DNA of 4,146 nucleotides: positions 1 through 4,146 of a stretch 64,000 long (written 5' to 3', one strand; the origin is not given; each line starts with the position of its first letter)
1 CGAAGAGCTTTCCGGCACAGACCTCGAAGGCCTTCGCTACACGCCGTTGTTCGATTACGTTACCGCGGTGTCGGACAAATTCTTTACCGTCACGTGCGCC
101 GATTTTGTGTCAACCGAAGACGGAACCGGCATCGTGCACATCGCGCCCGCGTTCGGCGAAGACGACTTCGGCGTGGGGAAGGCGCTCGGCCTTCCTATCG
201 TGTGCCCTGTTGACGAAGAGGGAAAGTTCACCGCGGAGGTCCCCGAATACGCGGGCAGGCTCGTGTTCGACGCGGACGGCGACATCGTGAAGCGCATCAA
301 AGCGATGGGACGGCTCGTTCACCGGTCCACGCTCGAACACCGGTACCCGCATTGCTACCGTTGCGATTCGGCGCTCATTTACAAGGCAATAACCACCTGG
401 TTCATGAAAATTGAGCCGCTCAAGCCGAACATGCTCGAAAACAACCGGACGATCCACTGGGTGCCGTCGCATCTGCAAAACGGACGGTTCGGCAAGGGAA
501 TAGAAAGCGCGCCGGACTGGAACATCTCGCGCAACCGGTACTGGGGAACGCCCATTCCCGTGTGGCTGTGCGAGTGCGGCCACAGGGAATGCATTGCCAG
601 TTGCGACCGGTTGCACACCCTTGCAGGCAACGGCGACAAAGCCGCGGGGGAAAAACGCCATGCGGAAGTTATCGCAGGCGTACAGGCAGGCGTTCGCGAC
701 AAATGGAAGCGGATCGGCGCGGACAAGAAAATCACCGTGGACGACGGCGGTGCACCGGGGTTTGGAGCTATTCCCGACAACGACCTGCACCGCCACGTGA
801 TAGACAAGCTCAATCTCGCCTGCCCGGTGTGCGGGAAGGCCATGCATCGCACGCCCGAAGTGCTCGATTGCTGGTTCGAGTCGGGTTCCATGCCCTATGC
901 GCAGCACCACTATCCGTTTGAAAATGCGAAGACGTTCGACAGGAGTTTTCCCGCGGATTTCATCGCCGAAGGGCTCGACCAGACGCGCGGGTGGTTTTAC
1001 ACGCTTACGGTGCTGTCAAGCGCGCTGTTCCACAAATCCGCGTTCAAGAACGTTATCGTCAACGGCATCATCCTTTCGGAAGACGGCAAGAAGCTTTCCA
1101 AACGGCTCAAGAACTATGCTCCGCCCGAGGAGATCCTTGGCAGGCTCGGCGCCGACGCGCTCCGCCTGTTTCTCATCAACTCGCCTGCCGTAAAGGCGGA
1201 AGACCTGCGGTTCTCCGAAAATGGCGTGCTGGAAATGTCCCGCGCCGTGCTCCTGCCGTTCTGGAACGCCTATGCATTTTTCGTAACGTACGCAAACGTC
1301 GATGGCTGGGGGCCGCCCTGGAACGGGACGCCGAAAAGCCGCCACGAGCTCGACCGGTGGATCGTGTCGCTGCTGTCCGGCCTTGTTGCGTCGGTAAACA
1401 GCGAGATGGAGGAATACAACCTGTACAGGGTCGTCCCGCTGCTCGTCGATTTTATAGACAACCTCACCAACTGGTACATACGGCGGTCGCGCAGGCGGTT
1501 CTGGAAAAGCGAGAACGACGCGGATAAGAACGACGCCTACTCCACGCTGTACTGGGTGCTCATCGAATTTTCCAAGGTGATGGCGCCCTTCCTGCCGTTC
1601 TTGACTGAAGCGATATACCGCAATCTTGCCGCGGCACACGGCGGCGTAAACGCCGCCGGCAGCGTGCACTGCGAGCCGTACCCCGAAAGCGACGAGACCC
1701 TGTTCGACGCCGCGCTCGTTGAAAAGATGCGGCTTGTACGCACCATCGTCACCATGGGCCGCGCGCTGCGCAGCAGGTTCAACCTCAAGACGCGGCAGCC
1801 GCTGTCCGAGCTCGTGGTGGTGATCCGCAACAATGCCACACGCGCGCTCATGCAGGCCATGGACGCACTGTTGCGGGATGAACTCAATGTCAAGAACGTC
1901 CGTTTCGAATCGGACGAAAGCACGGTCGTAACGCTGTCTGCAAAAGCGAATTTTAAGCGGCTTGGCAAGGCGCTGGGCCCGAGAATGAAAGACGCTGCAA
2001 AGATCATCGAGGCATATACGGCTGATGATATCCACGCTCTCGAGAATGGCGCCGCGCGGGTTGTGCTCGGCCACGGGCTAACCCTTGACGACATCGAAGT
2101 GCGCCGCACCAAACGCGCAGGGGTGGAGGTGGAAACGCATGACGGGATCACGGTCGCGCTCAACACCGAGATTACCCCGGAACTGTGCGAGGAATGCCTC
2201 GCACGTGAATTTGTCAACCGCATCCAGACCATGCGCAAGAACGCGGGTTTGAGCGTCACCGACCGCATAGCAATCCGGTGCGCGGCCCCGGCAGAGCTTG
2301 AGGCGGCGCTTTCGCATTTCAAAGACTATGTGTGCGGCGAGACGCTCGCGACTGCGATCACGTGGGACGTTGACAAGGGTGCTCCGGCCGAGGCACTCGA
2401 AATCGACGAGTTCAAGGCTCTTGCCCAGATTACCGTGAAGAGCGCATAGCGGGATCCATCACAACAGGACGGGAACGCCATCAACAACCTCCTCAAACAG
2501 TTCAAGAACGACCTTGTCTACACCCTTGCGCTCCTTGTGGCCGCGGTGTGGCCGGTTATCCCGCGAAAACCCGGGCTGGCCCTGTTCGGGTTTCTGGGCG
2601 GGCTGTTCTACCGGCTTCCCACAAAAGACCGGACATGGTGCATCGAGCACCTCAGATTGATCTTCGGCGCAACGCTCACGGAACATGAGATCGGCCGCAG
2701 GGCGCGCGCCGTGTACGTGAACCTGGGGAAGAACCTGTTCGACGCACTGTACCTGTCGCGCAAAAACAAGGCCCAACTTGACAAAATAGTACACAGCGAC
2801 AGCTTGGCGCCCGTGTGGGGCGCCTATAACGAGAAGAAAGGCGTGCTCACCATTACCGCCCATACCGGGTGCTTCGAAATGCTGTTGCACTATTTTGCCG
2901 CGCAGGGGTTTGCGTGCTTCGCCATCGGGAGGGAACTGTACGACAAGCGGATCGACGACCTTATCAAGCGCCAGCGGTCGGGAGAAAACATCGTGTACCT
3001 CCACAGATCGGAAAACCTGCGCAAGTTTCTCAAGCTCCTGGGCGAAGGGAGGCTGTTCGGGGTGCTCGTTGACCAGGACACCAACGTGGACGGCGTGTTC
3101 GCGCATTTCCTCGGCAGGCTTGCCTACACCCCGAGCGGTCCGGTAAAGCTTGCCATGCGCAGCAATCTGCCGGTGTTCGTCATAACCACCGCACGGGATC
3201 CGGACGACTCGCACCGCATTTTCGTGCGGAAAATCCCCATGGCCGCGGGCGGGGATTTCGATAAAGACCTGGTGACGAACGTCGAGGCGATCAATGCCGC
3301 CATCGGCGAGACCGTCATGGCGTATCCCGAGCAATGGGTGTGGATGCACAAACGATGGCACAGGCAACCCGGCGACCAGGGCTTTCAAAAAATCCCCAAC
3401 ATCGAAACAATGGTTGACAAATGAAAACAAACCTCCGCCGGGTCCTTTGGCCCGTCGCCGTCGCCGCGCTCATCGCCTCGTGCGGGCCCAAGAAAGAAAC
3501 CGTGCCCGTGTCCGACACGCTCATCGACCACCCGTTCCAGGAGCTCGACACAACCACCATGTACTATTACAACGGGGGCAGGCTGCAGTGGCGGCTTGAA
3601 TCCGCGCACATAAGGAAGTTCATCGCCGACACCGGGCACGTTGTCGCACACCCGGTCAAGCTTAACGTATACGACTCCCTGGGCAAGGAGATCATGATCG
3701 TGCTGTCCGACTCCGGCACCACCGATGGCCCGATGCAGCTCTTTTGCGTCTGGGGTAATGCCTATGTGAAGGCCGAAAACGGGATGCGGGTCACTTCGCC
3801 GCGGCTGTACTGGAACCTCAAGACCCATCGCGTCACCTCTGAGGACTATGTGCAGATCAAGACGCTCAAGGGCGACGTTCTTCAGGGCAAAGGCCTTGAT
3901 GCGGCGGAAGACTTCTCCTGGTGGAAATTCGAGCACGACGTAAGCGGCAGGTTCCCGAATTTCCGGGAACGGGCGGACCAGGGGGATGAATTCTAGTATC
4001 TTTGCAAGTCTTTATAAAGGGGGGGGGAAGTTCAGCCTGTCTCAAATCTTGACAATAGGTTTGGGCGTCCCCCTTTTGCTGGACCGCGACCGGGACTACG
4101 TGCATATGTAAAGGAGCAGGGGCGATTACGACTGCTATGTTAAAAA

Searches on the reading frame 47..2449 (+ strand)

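Call 41: search_protein_families(library=pfam, proteins=[window:47-2449:+], max_evalue=0.001)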
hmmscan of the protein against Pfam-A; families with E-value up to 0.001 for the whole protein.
window:47-2449:+ (800 aa): 4 families
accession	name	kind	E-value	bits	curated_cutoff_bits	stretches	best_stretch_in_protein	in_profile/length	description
PF00133.28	tRNA-synt_1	-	8.3e-65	219.6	22.7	2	245-387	275-413/414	tRNA synthetases class I (I, L, M and V)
PF19302.4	DUF5915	-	2.4e-53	181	27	1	608-794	3-191/195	Domain of unknown function (DUF5915)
PF08264.19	Anticodon_1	-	8.3e-34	117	25.1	1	436-588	1-146/148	Anticodon-binding domain of tRNA ligase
PF09334.17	tRNA-synt_1g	-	2e-06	27.3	20.1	0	332-396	311-373/391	tRNA synthetases class I (M)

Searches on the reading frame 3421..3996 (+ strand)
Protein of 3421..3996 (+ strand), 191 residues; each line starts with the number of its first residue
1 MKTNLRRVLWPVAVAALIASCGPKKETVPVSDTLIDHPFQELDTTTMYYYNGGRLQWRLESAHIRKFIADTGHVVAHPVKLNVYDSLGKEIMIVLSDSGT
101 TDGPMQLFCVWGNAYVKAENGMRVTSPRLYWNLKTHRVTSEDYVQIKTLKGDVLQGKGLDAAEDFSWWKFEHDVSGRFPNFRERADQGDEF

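Call 41: search_protein_families(library=pfam, proteins=[window:3421-3996:+], max_evalue=0.001)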
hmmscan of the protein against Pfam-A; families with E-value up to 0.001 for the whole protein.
window:3421-3996:+ (191 aa): 1 family
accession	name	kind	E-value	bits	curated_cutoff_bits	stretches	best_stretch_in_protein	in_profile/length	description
PF06835.18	LptC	-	4.8e-07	30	21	1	43-163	38-159/175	Lipopolysaccharide-assembly, LptC-related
